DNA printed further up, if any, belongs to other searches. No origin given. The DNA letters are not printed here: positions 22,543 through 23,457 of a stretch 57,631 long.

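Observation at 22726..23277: Complete histidine-phosphatase (PGAM-like) domain inserted in-frame inside isoleucyl-tRNA synthetase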

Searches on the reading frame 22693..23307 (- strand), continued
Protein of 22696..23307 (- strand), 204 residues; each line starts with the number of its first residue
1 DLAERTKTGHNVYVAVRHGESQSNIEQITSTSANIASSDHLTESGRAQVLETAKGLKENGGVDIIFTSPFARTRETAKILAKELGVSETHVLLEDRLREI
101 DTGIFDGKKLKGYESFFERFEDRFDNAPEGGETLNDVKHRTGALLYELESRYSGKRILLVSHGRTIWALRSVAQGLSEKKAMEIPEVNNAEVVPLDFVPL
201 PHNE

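Call 34: find_encoding_contigs(protein=P0245, flank=6000, max_places=3)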
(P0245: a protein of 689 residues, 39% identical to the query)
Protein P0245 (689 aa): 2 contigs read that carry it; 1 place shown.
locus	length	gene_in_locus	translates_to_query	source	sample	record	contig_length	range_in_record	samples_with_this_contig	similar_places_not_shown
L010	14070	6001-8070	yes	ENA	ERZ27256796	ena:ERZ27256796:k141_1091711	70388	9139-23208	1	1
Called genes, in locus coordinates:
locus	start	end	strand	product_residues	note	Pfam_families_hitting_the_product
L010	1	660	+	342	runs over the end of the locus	PF03706:LPG_synthase_TM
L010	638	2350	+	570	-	PF14716:HHH_8, PF00633:HHH (faint), PF14520:HHH_5 (weak), PF14791:DNA_pol_B_thumb, PF02811:PHP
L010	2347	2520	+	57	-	-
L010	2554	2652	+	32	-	-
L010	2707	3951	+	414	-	PF21269:TreT_GT1, PF00534:Glycos_transf_1, PF13692:Glyco_trans_1_4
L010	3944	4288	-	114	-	PF00453:Ribosomal_L20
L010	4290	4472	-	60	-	PF01632:Ribosomal_L35p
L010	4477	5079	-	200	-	PF05198:IF3_N, PF00707:IF3_C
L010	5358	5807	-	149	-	PF01668:SmpB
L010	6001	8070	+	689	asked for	PF03485:Arg_tRNA_synt_N, PF00750:tRNA-synt_1d, PF05746:DALR_1, PF00300:His_Phos_1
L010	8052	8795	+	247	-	PF11967:RecO_N, PF02565:RecO_C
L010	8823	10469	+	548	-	PF24595:DUF7619 (faint)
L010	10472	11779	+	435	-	PF00587:tRNA-synt_2b, PF03129:HGTP_anticodon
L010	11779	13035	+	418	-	PF00675:Peptidase_M16, PF05193:Peptidase_M16_C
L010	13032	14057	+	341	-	PF01594:AI-2E_transport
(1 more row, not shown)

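Call 35: find_encoding_contigs(protein=P0124, flank=6000, max_places=3)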
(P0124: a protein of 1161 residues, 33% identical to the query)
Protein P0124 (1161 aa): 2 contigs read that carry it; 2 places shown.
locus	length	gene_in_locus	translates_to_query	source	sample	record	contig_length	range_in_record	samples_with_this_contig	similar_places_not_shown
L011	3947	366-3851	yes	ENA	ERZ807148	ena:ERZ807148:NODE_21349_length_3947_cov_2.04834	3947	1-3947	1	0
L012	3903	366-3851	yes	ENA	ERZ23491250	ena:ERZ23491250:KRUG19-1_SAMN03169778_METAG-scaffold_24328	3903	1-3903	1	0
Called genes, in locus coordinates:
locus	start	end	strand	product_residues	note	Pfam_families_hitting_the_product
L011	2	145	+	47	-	?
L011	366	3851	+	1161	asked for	PF00133:tRNA-synt_1, PF09334:tRNA-synt_1g, PF00300:His_Phos_1, PF00133:tRNA-synt_1, PF00300:His_Phos_1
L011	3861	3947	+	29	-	?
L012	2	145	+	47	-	?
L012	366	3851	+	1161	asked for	PF00133:tRNA-synt_1, PF09334:tRNA-synt_1g, PF00300:His_Phos_1, PF00133:tRNA-synt_1, PF00300:His_Phos_1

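Call 38: find_encoding_contigs(protein=P0139, flank=5000, max_places=4)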
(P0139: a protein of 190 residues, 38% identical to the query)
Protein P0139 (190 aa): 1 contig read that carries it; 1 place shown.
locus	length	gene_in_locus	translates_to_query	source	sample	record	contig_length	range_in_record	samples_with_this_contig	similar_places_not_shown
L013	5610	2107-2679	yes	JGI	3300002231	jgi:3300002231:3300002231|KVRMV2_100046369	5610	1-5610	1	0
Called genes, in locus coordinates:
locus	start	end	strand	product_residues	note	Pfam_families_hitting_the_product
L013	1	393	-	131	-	?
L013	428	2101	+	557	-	-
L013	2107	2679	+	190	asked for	PF00300:His_Phos_1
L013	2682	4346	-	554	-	-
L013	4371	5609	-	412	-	?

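Call 39: find_encoding_contigs(protein=P0259, flank=5000, max_places=4)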
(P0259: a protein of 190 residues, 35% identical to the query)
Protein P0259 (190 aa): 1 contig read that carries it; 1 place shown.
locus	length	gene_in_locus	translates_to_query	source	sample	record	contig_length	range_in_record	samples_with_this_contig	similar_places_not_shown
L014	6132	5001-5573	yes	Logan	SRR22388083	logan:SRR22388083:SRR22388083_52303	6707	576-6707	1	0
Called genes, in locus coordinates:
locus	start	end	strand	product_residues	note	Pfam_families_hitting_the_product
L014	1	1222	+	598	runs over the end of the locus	?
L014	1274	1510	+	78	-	-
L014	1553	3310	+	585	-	PF01471:PG_binding_1 (weak), PF10342:Kre9_KNH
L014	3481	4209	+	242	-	-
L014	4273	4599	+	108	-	PF09413:DUF2007 (weak)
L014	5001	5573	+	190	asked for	PF00300:His_Phos_1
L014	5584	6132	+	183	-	?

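Call 40: find_encoding_contigs(protein=P0168, flank=5000, max_places=3)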
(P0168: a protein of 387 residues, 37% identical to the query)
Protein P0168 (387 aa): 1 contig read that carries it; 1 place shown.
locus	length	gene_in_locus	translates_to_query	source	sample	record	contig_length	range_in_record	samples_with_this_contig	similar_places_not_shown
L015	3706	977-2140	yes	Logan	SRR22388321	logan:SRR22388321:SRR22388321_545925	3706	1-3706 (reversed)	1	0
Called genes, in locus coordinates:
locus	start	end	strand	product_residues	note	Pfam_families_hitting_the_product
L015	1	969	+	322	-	?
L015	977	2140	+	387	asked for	PF01300:Sua5_yciO_yrdC, PF00300:His_Phos_1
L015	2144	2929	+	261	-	-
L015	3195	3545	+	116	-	PF00072:Response_reg (faint)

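Call 62: find_encoding_contigs(protein=P0185, flank=6000, max_places=2)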
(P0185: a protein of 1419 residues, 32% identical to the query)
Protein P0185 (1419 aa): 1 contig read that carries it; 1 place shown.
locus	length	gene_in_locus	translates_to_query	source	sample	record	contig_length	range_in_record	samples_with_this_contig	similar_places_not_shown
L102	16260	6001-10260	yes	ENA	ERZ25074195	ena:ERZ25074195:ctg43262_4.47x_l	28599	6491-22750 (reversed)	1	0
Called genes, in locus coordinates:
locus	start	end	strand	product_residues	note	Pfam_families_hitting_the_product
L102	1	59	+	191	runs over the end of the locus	PF01458:SUFBD_core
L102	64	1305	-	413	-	PF00709:Adenylsucc_synt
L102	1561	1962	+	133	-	PF18910:DUF5665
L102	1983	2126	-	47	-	-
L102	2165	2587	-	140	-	-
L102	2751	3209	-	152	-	PF06695:Sm_multidrug_ex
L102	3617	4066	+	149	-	PF13083:KH_KhpA-B (weak), PF01424:R3H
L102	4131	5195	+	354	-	PF00793:DAHP_synth_1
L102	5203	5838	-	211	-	PF00156:Pribosyltran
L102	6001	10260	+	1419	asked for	PF00133:tRNA-synt_1, PF09334:tRNA-synt_1g (weak), PF00300:His_Phos_1, PF00133:tRNA-synt_1, PF00300:His_Phos_1, PF08264:Anticodon_1, PF19302:DUF5915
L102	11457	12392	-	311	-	-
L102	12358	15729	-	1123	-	PF00395:SLH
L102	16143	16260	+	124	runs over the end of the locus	-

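Call 63: find_encoding_contigs(protein=P0222, flank=6000, max_places=2)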
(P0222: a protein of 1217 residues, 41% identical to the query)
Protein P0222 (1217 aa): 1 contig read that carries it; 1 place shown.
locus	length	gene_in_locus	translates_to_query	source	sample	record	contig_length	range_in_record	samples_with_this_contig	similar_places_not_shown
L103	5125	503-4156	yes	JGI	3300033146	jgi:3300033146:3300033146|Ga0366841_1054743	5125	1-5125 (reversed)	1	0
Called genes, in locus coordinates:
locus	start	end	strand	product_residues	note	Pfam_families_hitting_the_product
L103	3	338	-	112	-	?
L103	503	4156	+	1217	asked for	PF00133:tRNA-synt_1, PF09334:tRNA-synt_1g (faint), PF00300:His_Phos_1, PF00133:tRNA-synt_1, PF08264:Anticodon_1, PF19302:DUF5915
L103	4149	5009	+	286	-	PF00892:EamA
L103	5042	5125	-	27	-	?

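Call 64: list_cluster_members(proteins=[P0185, P0233, P0222, P0267, P0140, P0190, P0170, P0124, P0245, P0168])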
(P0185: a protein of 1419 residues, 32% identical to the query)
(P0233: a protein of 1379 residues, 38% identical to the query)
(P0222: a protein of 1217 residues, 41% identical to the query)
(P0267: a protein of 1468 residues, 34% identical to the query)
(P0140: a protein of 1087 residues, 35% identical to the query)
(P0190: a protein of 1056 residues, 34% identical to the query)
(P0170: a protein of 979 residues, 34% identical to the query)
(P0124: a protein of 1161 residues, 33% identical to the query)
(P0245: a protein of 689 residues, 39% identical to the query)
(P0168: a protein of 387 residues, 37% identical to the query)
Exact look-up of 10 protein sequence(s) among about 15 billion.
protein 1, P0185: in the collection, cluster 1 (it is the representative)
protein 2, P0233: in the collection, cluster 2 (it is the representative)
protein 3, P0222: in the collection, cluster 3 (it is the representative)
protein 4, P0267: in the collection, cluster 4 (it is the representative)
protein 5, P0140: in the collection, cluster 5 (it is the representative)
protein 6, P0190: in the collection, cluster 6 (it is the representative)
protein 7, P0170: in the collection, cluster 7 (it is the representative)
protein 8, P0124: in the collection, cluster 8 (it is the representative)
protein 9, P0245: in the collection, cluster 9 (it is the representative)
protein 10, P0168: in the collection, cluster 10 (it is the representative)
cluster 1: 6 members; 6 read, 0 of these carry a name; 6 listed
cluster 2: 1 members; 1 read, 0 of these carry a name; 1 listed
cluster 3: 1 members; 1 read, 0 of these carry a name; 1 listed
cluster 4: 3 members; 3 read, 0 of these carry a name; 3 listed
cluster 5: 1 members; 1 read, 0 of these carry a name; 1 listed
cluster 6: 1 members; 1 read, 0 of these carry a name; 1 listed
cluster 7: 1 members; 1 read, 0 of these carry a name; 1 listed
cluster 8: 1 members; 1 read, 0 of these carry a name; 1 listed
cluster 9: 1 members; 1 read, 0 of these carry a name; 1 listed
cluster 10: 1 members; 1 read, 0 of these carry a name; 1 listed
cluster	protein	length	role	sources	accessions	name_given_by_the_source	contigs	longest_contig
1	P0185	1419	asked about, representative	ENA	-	-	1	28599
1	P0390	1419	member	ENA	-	-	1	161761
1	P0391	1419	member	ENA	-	-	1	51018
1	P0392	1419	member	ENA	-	-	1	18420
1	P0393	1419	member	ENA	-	-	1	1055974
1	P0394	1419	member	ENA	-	-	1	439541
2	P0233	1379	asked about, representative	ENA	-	-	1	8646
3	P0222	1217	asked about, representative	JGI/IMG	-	-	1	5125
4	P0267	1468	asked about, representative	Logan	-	-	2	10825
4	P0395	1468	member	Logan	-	-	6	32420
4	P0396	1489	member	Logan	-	-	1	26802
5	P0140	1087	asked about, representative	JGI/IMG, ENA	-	-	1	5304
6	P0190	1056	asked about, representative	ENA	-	-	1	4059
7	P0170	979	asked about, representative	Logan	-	-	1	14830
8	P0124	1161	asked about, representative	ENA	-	-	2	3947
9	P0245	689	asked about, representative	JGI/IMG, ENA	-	-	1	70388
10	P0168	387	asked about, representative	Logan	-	-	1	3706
